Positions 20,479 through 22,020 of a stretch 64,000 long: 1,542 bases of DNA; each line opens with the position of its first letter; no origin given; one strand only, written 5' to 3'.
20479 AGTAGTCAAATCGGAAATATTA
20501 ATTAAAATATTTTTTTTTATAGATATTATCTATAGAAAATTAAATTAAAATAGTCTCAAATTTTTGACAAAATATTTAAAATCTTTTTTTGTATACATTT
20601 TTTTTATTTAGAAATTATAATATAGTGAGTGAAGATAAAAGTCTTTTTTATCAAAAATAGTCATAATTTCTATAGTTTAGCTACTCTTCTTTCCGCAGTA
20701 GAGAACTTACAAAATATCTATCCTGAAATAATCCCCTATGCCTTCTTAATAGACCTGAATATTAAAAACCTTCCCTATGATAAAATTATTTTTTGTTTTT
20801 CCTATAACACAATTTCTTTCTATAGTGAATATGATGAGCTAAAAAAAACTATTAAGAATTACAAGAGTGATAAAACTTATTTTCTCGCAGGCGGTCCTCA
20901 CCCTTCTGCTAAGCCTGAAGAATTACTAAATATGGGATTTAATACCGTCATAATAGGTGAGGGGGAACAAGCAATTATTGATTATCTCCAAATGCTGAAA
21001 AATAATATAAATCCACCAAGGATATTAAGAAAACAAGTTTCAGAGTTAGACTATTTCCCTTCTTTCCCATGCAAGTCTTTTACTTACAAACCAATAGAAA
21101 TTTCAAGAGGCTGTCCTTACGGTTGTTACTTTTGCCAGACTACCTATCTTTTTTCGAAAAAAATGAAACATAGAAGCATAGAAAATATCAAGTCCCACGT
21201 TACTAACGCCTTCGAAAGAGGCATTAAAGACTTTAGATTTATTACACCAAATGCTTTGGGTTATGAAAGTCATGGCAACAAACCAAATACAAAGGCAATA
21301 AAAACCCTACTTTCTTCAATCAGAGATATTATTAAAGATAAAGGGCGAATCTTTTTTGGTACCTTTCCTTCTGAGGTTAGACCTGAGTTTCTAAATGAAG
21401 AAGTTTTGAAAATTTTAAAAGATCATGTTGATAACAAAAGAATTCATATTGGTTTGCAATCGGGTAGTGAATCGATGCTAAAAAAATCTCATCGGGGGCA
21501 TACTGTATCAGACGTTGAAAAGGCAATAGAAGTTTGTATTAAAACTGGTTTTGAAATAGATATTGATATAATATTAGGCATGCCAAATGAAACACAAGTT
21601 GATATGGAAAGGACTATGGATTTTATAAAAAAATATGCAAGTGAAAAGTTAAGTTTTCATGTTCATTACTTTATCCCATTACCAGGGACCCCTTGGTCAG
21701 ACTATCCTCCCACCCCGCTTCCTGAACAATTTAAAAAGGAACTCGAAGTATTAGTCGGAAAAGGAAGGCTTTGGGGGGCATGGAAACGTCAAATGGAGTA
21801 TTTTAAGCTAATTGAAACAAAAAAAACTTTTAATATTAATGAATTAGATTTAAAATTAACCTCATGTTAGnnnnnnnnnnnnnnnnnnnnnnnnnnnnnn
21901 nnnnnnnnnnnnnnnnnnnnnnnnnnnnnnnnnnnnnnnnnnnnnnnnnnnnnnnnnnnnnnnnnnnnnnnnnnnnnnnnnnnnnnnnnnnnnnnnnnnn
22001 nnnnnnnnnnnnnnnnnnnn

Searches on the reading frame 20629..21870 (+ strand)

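Call 3: search_protein_families(library=pfam, proteins=[window:20629-21870:+], max_evalue=0.01)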
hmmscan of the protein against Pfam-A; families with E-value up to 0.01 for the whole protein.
window:20629-21870:+ (413 aa): 2 families
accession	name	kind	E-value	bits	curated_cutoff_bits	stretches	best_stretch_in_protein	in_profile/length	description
PF04055.27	Radical_SAM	-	8.8e-26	91.5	29.5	1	156-333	1-166/166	Radical SAM superfamily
PF02310.24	B12-binding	-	2.9e-06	27.5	32.1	1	66-116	63-117/121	B12 binding domain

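Call 4: search_protein_families(library=ncbifam, proteins=[window:20629-21870:+], max_evalue=0.01)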
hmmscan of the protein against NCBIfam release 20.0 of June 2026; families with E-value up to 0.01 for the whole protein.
window:20629-21870:+ (413 aa): 45 families (the best 25 are shown)
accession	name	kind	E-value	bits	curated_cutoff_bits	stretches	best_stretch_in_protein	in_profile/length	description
TIGR04013.1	B12_SAM_MJ_1487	hypoth_equivalog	7e-121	403.7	251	1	6-385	2-382/382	TIGR04013 family B12-binding domain/radical SAM domain-containing protein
TIGR04014.1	B12_SAM_MJ_0865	equivalog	2.9e-31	108.7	360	1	156-358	163-356/434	methyl-coenzyme M reductase glutamine C-methyltransferase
TIGR00089.1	TIGR00089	subfamily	4.8e-28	98.1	251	1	69-371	57-350/429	MiaB/RimO family radical SAM methylthiotransferase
TIGR01579.1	MiaB-like-C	equivalog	1.8e-22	80.2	357.05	1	83-371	66-350/416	tRNA (N(6)-L-threonylcarbamoyladenosine(37)-C(2))-methylthiotransferase MtaB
TIGR01578.1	MiaB-like-B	hypoth_equivalog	1e-20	74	314.7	1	70-356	54-330/421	tRNA (N(6)-L-threonylcarbamoyladenosine(37)-C(2))-methylthiotransferase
TIGR01574.1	miaB-methiolase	equivalog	1.5e-20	73.7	355.3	1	135-371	127-357/437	tRNA (N6-isopentenyl adenosine(37)-C2)-methylthiotransferase MiaB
TIGR04072.2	rSAM_ladder_B12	equivalog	6.9e-19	67.8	360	1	63-336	81-349/443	lipid biosynthesis B12-binding/radical SAM protein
NF004567.0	PRK05904.1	equivalog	3e-14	53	355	1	162-344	16-190/353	coproporphyrinogen III oxidase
TIGR03471.1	HpnJ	equivalog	3.5e-14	52.6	577.6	1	152-356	196-383/472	hopanoid biosynthesis associated radical SAM protein HpnJ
TIGR03994.1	rSAM_HemZ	equivalog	1.4e-13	50.8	321.4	1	251-344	181-274/401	coproporphyrinogen dehydrogenase HemZ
TIGR01212.1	TIGR01212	equivalog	4e-13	49.2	180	1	165-345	39-214/302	tRNA modification radical SAM protein MnmL/YtqA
NF050148.1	rSAM_ApyD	equivalog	1e-12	47.3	750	2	271-356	301-389/645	RiPP biosynthesis radical SAM protein ApyD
TIGR01125.1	TIGR01125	equivalog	1.6e-12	47.2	356.95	1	113-343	96-323/432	30S ribosomal protein S12 methylthiotransferase RimO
NF006060.0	PRK08207.1-3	equivalog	7.3e-12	44.8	653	1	223-344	222-342/477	coproporphyrinogen III oxidase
NF010916.0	PRK14336.1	equivalog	1.2e-11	44.1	606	1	153-358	125-323/418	tRNA (N6-isopentenyl adenosine(37)-C2)-methylthiotransferase MiaB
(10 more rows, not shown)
